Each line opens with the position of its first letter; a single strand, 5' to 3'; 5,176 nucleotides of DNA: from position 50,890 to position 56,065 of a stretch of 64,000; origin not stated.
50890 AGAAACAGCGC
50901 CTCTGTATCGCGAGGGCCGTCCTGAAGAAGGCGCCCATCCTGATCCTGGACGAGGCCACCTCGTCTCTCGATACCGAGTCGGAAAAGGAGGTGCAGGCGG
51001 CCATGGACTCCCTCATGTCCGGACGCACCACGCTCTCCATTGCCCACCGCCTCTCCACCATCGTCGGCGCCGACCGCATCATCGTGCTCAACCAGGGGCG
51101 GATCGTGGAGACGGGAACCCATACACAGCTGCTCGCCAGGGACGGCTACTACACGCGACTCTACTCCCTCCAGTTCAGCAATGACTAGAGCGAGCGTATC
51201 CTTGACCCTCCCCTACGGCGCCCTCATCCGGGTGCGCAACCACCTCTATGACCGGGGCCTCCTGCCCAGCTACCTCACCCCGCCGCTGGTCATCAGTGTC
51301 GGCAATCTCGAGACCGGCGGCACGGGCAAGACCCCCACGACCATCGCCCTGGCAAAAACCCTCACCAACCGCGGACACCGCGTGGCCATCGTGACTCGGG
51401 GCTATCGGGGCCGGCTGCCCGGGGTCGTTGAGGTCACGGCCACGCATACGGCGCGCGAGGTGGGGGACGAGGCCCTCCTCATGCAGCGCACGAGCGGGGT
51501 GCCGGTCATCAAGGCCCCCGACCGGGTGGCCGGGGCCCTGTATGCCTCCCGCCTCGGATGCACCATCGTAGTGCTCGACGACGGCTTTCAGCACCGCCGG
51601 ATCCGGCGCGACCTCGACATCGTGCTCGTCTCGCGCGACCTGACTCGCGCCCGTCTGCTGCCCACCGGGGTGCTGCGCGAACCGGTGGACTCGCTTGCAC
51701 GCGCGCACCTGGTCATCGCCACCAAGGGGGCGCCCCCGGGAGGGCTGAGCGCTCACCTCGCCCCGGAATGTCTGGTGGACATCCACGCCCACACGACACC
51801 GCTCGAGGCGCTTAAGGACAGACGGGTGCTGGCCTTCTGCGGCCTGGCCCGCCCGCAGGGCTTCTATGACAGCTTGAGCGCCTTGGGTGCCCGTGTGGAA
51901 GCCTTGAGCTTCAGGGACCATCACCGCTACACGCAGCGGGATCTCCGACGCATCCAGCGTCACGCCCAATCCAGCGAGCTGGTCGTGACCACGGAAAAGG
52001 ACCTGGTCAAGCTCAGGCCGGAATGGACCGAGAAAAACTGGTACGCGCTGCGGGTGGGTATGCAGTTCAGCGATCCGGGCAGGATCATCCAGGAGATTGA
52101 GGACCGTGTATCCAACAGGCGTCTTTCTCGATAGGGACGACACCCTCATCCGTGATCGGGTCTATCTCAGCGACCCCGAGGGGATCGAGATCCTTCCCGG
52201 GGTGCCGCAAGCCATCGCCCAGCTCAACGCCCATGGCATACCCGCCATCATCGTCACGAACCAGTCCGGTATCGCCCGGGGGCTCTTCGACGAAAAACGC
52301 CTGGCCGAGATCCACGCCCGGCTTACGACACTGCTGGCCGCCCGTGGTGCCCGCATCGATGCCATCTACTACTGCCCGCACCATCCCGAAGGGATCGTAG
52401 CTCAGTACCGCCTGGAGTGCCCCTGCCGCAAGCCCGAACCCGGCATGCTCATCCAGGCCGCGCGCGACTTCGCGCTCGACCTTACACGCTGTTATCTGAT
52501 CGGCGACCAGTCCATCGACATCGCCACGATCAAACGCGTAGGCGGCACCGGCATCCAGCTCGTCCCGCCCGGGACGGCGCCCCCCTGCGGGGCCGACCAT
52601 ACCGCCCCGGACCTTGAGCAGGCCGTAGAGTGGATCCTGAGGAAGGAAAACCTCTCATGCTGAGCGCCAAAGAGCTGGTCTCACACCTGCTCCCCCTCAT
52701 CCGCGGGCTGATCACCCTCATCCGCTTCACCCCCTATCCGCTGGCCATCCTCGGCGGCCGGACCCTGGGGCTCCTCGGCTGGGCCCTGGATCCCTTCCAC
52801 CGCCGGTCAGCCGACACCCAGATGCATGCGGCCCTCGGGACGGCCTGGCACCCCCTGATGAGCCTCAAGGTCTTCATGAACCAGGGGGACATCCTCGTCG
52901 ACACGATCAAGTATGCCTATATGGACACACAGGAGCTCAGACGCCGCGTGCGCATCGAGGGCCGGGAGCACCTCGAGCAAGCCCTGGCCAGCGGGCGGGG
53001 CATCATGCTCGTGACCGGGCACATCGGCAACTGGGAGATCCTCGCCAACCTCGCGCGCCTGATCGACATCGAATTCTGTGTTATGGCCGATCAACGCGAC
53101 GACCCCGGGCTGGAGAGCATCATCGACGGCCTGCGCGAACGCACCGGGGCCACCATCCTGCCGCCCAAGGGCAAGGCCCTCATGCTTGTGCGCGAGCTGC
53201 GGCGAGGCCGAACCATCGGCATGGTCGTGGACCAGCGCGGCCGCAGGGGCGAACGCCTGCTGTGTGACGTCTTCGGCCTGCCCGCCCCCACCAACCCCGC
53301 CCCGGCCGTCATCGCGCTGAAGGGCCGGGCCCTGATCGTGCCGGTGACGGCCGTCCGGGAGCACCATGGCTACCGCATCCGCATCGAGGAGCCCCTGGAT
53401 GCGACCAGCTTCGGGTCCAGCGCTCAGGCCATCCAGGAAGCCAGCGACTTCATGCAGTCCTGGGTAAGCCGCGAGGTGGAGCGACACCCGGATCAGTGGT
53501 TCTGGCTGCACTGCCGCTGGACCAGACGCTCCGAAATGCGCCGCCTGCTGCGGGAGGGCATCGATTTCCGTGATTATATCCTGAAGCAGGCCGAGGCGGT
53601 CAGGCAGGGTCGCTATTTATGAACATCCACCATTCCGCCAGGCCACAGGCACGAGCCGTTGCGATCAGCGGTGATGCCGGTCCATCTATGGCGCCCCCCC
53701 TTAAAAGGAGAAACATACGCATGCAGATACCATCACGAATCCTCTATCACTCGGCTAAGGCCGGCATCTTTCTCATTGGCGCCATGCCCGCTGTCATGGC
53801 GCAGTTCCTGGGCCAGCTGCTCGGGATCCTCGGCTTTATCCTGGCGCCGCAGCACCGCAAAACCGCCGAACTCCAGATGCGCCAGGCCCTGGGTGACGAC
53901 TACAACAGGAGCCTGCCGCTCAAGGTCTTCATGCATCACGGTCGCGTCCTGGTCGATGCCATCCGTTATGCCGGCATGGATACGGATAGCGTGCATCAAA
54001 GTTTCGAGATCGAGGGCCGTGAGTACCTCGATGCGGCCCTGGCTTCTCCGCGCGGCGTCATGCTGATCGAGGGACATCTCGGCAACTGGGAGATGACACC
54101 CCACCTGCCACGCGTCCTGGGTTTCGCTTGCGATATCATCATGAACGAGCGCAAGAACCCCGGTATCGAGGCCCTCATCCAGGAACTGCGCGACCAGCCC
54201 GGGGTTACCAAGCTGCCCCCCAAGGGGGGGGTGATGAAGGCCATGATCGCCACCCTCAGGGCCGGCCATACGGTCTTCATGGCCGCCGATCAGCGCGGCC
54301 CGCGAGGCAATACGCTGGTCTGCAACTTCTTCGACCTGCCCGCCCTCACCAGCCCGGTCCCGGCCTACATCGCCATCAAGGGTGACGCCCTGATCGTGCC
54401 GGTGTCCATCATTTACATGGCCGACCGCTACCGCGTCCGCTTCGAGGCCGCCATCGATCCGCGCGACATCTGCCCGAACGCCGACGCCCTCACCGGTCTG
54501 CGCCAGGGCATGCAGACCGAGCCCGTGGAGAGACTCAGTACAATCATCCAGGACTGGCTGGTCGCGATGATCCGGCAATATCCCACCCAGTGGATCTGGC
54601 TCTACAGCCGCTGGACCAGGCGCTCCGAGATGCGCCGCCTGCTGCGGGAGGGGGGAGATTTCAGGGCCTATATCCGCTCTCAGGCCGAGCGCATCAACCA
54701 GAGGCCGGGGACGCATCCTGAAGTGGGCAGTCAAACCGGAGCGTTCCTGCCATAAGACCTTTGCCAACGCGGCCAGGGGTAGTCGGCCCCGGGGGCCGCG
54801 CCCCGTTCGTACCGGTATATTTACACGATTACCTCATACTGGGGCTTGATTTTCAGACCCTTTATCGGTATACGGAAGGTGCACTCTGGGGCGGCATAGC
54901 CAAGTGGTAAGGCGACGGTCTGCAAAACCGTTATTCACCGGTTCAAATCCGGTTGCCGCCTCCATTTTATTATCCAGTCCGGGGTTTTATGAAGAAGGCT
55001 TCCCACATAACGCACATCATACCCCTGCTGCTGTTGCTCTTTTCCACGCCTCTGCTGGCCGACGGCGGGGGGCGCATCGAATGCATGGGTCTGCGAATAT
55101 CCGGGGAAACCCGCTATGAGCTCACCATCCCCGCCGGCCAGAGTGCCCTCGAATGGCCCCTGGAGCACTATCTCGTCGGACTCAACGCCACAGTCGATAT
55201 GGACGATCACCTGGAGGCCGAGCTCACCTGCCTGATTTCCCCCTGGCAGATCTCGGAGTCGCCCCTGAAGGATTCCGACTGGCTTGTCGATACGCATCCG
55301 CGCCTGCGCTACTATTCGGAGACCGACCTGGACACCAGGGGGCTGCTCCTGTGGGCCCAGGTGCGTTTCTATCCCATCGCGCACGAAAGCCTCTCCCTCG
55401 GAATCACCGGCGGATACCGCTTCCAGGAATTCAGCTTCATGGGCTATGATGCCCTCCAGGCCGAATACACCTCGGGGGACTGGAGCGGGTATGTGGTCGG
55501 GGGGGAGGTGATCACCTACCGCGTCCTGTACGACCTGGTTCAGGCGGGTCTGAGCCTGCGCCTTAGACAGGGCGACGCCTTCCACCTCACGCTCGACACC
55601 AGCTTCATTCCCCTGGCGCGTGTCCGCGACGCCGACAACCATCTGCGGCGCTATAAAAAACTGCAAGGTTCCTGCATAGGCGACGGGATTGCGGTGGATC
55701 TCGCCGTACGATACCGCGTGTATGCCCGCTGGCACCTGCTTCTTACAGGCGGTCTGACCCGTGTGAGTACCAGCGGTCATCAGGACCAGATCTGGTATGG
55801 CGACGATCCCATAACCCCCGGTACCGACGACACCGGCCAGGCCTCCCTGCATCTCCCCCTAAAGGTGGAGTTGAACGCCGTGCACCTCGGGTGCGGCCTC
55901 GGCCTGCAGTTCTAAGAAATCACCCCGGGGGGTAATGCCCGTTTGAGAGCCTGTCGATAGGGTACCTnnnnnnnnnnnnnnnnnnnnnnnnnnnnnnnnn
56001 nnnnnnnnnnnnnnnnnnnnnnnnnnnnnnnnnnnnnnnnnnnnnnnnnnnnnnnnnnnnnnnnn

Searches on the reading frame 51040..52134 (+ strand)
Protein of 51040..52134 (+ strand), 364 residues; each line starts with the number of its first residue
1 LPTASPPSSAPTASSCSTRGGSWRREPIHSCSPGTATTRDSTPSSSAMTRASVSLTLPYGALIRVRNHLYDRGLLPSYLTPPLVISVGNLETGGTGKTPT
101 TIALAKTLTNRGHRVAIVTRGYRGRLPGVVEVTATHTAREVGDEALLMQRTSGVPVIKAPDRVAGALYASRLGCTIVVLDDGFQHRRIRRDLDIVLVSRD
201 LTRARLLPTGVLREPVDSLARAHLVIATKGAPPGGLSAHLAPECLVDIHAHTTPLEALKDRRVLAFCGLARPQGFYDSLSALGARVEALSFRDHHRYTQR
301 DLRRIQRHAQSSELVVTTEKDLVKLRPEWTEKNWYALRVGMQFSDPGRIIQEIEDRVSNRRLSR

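Call 3: search_protein_families(library=pfam, proteins=[window:51040-52134:+])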
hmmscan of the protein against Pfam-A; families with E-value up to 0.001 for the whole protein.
window:51040-52134:+ (364 aa): 2 families
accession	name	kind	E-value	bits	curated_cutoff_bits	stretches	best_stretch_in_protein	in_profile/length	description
PF02606.20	LpxK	-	8.7e-89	298.3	27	1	55-356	8-326/328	Tetraacyldisaccharide-1-P 4'-kinase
PF01656.29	CbiA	-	0.00016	22.1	25.4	1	92-118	7-33/125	CobQ/CobB/MinD/ParA nucleotide binding domain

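Call 4: search_protein_families(library=ncbifam, proteins=[window:51040-52134:+])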
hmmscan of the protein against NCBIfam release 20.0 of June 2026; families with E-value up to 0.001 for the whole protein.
window:51040-52134:+ (364 aa): 2 families
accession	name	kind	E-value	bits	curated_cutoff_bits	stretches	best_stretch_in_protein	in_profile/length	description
TIGR00682.1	lpxK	equivalog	4.6e-61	206.7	91.95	1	59-353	5-318/324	tetraacyldisaccharide 4'-kinase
NF001892.0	PRK00652.1-5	equivalog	3.5e-36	124.8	327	1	84-339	54-288/308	tetraacyldisaccharide 4'-kinase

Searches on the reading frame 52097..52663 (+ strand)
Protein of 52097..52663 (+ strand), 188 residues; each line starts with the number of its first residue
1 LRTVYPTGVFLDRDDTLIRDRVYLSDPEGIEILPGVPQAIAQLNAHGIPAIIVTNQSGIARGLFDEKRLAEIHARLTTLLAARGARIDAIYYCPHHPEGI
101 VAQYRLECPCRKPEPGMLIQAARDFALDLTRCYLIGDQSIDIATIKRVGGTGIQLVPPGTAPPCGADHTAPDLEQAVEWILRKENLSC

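Call 3: search_protein_families(library=pfam, proteins=[window:52097-52663:+])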
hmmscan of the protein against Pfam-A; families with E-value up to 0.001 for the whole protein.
window:52097-52663:+ (188 aa): 5 families
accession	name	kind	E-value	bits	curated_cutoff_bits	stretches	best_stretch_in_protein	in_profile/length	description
PF00702.32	Hydrolase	-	6.5e-08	33.6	26.4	1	22-149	89-191/191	haloacid dehalogenase-like hydrolase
PF13242.12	Hydrolase_like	-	2.3e-07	31.1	22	1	110-156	2-48/75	HAD-hyrolase-like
PF08645.17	PNK3P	-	2.8e-06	27.6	22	1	12-138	6-126/161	Polynucleotide kinase 3 phosphatase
PF13344.12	Hydrolase_6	-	6.6e-06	26.5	27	1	10-61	2-44/101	Haloacid dehalogenase-like hydrolase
PF13419.12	HAD_2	-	2.7e-05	24.8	23.8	0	110-149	133-172/178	Haloacid dehalogenase-like hydrolase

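Call 4: search_protein_families(library=ncbifam, proteins=[window:52097-52663:+])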
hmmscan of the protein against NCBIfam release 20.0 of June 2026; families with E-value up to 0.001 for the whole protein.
window:52097-52663:+ (188 aa): 16 families
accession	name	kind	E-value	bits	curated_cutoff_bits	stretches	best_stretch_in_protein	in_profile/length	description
NF006506.0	PRK08942.1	equivalog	9.6e-45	152.3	178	1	9-161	6-152/182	D-glycero-beta-D-manno-heptose 1,7-bisphosphate 7-phosphatase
TIGR01656.1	Histidinol-ppas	subfamily_domain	3.5e-36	124.3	84.15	1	9-154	3-144/149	histidinol-phosphate phosphatase domain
TIGR00213.1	GmhB_yaeD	subfamily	1.7e-35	122.3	149.6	1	8-143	3-137/176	D-glycero-beta-D-manno-heptose 1,7-bisphosphate 7-phosphatase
TIGR01662.1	HAD-SF-IIIA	subfamily_domain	3.8e-32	111.3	44.6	1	8-156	2-139/141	HAD-IIIA family hydrolase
NF005264.0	PRK06769.1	equivalog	3.2e-23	82.4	217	1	8-158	6-138/175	HAD-IIIA family hydrolase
NF050049.1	HBPPhtaseGmhB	domain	3.5e-21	75.8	250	1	9-144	6-132/171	D-glycero-alpha-D-manno-heptose-1,7-bisphosphate 7-phosphatase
NF003937.0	PRK05446.1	equivalog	2.2e-17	63.1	443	1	9-161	6-149/355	bifunctional histidinol-phosphatase/imidazoleglycerol-phosphate dehydratase HisB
TIGR01261.1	hisB_Nterm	equivalog_domain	8.7e-17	61.1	140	1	9-155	4-146/161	histidinol-phosphatase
TIGR01449.2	PGP_bact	equivalog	1.4e-06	28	180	0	110-149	139-178/213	phosphoglycolate phosphatase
TIGR01454.1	AHBA_synth_RP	hypoth_equivalog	1.6e-06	27.9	246.65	0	14-72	60-117/205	AHBA synthesis associated protein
TIGR01668.1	YqeG_hyp_ppase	hypoth_equivalog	1.1e-05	25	89.1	1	8-159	27-139/170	YqeG family HAD IIIA-type phosphatase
TIGR01664.1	DNA-3'-Pase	equivalog_domain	2.1e-05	24.5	107.65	1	34-138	45-136/167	DNA 3'-phosphatase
NF009695.0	PRK13222.1-2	equivalog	0.00011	21.8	225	0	109-149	147-187/226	phosphoglycolate phosphatase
TIGR01460.1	HAD-SF-IIA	subfamily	0.00024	21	100.15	0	29-60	12-43/246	HAD-IIA family hydrolase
TIGR01663.1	PNK-3'Pase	equivalog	0.00048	18.6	502.8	1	12-66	170-228/520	bifunctional polynucleotide phosphatase/kinase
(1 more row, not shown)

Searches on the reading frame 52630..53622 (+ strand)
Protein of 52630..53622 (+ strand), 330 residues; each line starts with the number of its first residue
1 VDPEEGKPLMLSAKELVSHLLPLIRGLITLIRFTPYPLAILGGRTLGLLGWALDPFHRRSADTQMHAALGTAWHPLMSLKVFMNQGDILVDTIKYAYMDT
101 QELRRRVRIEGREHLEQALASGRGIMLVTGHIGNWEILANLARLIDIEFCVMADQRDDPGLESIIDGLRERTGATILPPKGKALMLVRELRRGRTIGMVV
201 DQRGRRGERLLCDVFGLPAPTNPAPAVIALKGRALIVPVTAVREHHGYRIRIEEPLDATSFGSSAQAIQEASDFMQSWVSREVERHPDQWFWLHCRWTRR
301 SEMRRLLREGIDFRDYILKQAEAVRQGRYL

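Call 3: search_protein_families(library=pfam, proteins=[window:52630-53622:+])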
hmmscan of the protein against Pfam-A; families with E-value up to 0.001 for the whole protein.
window:52630-53622:+ (330 aa): 1 family
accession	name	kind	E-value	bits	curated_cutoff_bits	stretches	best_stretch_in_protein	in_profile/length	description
PF03279.18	Lip_A_acyltrans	-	1.6e-39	136.3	22.3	1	25-298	20-294/295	Bacterial lipid A biosynthesis acyltransferase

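Call 4: search_protein_families(library=ncbifam, proteins=[window:52630-53622:+])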
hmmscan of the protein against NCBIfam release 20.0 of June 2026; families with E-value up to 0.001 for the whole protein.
window:52630-53622:+ (330 aa): 17 families
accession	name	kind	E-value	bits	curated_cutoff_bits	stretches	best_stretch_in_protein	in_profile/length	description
NF006270.0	PRK08419.1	equivalog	5.9e-32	111.2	248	1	44-300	30-291/298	lipid A biosynthesis lauroyl acyltransferase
NF005120.0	PRK06553.1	equivalog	5.4e-27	94.9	273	1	91-298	101-307/308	lipid A biosynthesis lauroyl acyltransferase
TIGR02207.1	lipid_A_htrB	subfamily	2.4e-25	89.5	297.8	1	26-302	20-296/303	LpxL/LpxP family Kdo(2)-lipid IV(A) lauroyl/palmitoleoyl acyltransferase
NF006487.0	PRK08905.1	equivalog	7.6e-24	84.2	281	1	27-301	6-277/290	lysophospholipid acyltransferase family protein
NF004191.0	PRK05646.1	equivalog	5.6e-22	78.3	491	1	25-302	22-300/310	lipid A biosynthesis lauroyl acyltransferase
NF005919.0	PRK07920.1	equivalog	8.3e-22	77.6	209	1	95-306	89-302/311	phosphatidylinositol mannoside acyltransferase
NF006437.0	PRK08733.1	equivalog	1.8e-20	73.3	540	1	31-304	31-301/306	LpxL/LpxP family Kdo(2)-lipid IV(A) lauroyl/palmitoleoyl acyltransferase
NF004569.0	PRK05906.1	equivalog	4.4e-20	71.9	439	1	114-301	131-316/454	lipid A biosynthesis lauroyl acyltransferase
NF005150.0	PRK06628.1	equivalog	2.9e-19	69.6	350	1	82-298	75-289/290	lipid A biosynthesis lauroyl acyltransferase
NF005340.0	PRK06860.1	subfamily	1.7e-17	63.6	398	1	26-303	26-303/309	lipid A biosynthesis lauroyl acyltransferase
NF005399.0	PRK06946.1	subfamily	5.8e-16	58.6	343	1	23-302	9-288/294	lipid A biosynthesis lauroyl acyltransferase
NF004190.0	PRK05645.1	equivalog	5.2e-14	52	377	1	80-302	68-289/295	lysophospholipid acyltransferase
NF006432.0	PRK08706.1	equivalog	6.4e-14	51.9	384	1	30-302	10-283/289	lipid A biosynthesis lauroyl acyltransferase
NF006438.0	PRK08734.1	equivalog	4.5e-13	48.9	363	1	96-300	86-288/305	lauroyl acyltransferase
NF005952.0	PRK08025.1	equivalog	7e-13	48.4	517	1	80-301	81-298/306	kdo(2)-lipid IV(A) palmitoleoyltransferase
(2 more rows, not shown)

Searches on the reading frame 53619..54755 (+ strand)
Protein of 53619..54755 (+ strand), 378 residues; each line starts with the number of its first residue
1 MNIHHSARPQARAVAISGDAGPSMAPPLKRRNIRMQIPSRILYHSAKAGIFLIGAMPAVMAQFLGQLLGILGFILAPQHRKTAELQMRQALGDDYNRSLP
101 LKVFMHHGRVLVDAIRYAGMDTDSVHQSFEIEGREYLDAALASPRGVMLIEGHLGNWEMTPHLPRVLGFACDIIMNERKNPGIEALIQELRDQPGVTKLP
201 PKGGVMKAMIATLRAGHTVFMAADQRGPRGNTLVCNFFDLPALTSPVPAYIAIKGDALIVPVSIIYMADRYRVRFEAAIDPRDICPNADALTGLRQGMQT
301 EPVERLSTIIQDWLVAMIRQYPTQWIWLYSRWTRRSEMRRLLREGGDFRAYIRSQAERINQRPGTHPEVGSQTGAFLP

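Call 15: search_protein_families(library=pfam, proteins=[window:53619-54755:+], max_evalue=0.00001)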
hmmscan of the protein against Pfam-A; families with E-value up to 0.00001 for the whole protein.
window:53619-54755:+ (378 aa): 1 family
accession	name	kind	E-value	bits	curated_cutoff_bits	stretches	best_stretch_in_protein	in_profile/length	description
PF03279.18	Lip_A_acyltrans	-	4.4e-34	118.4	22.3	1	31-333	4-294/295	Bacterial lipid A biosynthesis acyltransferase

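Call 17: search_protein_families(library=ncbifam, proteins=[window:53619-54755:+], max_evalue=0.00001)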
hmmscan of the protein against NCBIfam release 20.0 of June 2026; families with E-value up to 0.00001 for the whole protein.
window:53619-54755:+ (378 aa): 17 families
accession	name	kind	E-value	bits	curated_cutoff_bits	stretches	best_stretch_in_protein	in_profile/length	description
NF006270.0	PRK08419.1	equivalog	3.9e-24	85.5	248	1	51-335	15-291/298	lipid A biosynthesis lauroyl acyltransferase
NF006487.0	PRK08905.1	equivalog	8e-22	77.6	281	1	51-336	8-277/290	lysophospholipid acyltransferase family protein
NF005120.0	PRK06553.1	equivalog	1.3e-20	74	273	1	126-333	113-307/308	lipid A biosynthesis lauroyl acyltransferase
TIGR02207.1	lipid_A_htrB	subfamily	9.3e-16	58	297.8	1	51-337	23-296/303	LpxL/LpxP family Kdo(2)-lipid IV(A) lauroyl/palmitoleoyl acyltransferase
NF005919.0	PRK07920.1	equivalog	3.6e-15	55.8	209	1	107-341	79-302/311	phosphatidylinositol mannoside acyltransferase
NF004190.0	PRK05645.1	equivalog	5.8e-14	51.9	377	1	52-337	15-289/295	lysophospholipid acyltransferase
NF005150.0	PRK06628.1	equivalog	8.5e-14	51.6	350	1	80-333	50-289/290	lipid A biosynthesis lauroyl acyltransferase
NF006438.0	PRK08734.1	equivalog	3.7e-13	49.2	363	1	122-335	90-288/305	lauroyl acyltransferase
NF006437.0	PRK08733.1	equivalog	5.3e-13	48.8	540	1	43-339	21-301/306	LpxL/LpxP family Kdo(2)-lipid IV(A) lauroyl/palmitoleoyl acyltransferase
NF004569.0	PRK05906.1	equivalog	1.2e-11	44.1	439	1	140-335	135-315/454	lipid A biosynthesis lauroyl acyltransferase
NF004191.0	PRK05646.1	equivalog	1.5e-11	44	491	1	50-337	25-300/310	lipid A biosynthesis lauroyl acyltransferase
NF006432.0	PRK08706.1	equivalog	2.7e-09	36.7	384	1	50-337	8-283/289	lipid A biosynthesis lauroyl acyltransferase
NF005399.0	PRK06946.1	subfamily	1.5e-08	34.3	343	1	40-336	4-287/294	lipid A biosynthesis lauroyl acyltransferase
NF005340.0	PRK06860.1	subfamily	6.5e-08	32.1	398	1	55-338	33-303/309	lipid A biosynthesis lauroyl acyltransferase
NF006507.0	PRK08943.1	subfamily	1.3e-07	31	337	1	50-280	34-268/322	lipid A biosynthesis (KDO)2-(lauroyl)-lipid IVA acyltransferase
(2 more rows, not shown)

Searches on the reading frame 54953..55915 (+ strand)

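Call 15: search_protein_families(library=pfam, proteins=[window:54953-55915:+], max_evalue=0.00001)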
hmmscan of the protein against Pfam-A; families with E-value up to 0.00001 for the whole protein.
window:54953-55915:+ (320 aa): 1 family
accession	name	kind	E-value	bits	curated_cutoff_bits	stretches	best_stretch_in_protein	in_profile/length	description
PF01278.26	Omptin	-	9.4e-07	28.6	22.6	1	104-272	73-243/283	Omptin family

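Call 17: search_protein_families(library=ncbifam, proteins=[window:54953-55915:+], max_evalue=0.00001)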
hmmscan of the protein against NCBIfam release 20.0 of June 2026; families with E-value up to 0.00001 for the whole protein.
window:54953-55915:+ (320 aa): 0 families
